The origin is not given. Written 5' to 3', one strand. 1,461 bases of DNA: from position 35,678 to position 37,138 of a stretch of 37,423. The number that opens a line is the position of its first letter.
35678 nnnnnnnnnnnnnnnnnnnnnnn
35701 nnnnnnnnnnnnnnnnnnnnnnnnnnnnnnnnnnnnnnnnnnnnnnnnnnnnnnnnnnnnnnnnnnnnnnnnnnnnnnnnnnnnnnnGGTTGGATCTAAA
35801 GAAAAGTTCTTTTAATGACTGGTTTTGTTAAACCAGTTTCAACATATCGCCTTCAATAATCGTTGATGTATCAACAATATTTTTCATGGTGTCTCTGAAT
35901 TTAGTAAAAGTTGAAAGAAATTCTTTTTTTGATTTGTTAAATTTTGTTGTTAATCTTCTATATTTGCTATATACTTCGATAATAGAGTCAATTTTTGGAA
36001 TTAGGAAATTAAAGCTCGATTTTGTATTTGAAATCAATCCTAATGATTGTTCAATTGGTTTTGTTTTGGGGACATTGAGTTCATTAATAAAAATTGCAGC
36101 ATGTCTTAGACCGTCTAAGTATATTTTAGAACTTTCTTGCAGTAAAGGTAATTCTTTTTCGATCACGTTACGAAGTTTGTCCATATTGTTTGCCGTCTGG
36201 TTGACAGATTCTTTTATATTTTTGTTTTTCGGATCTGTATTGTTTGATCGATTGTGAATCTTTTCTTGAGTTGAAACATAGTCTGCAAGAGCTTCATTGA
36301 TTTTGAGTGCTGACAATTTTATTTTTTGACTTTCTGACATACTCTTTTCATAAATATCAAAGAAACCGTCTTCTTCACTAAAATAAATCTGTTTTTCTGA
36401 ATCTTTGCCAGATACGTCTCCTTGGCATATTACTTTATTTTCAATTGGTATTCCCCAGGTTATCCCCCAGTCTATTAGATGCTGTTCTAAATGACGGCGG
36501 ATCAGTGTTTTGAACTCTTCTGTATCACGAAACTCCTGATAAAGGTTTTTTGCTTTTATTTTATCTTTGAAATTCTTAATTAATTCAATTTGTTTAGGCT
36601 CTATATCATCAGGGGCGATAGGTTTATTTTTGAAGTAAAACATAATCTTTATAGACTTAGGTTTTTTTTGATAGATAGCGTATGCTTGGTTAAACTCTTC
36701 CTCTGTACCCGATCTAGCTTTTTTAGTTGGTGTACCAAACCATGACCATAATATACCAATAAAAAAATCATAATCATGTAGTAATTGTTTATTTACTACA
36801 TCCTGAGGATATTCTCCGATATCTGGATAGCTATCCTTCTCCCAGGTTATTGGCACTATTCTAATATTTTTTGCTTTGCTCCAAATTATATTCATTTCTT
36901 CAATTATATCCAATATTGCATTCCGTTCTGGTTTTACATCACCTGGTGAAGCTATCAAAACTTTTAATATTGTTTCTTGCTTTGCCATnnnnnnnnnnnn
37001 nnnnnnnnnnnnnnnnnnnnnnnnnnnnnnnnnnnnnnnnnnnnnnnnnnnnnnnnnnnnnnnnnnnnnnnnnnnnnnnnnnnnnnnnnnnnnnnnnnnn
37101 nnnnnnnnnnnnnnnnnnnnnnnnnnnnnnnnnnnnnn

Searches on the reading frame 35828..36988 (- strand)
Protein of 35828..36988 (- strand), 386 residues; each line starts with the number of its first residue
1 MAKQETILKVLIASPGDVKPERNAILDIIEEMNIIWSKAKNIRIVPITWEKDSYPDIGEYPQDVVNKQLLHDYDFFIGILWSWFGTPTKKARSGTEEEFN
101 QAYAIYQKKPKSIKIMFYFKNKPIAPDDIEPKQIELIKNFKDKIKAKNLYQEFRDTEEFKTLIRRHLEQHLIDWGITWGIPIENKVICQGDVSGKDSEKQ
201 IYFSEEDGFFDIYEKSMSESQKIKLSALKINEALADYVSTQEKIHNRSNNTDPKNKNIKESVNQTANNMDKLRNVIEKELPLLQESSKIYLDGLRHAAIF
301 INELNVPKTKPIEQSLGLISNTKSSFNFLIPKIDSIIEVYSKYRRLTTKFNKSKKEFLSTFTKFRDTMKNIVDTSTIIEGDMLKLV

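Call 61: find_encoding_contigs(protein=window:35828-36988:-, flank=10000, max_places=3)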
Protein window:35828-36988:- (386 aa): 5 contigs read that carry it; 3 places shown.
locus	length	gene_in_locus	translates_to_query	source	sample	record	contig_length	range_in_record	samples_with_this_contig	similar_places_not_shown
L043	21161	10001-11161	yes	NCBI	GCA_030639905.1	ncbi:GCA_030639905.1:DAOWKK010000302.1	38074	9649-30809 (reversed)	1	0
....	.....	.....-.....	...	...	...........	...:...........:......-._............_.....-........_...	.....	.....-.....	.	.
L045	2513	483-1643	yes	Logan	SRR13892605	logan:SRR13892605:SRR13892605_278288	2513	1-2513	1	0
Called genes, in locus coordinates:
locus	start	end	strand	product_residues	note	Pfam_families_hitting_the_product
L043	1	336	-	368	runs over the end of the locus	PF01098:FTSW_RODA_SPOVE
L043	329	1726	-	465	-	PF21799:MurD-like_N (faint), PF08245:Mur_ligase_M, PF02875:Mur_ligase_C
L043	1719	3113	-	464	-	PF08245:Mur_ligase_M, PF02875:Mur_ligase_C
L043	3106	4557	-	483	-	PF01225:Mur_ligase (weak), PF08245:Mur_ligase_M, PF02875:Mur_ligase_C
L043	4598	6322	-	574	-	PF03717:PBP_dimer, PF00905:Transpeptidase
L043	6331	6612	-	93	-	-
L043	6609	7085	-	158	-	PF02381:MraZ (weak)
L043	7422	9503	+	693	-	PF00317:Ribonuc_red_lgN, PF02867:Ribonuc_red_lgC, PF12637:TSCPD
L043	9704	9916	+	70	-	-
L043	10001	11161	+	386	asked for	PF13271:DUF4062 (weak)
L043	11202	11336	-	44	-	PF01934:HepT-like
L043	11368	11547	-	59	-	PF01934:HepT-like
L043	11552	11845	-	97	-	PF01909:NTP_transf_2, PF18765:Polbeta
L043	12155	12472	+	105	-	PF00085:Thioredoxin, PF13098:Thioredoxin_2 (weak)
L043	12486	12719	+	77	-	PF00462:Glutaredoxin, PF13417:GST_N_3 (faint)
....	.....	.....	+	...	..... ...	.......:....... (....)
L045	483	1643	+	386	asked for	PF13271:DUF4062 (weak)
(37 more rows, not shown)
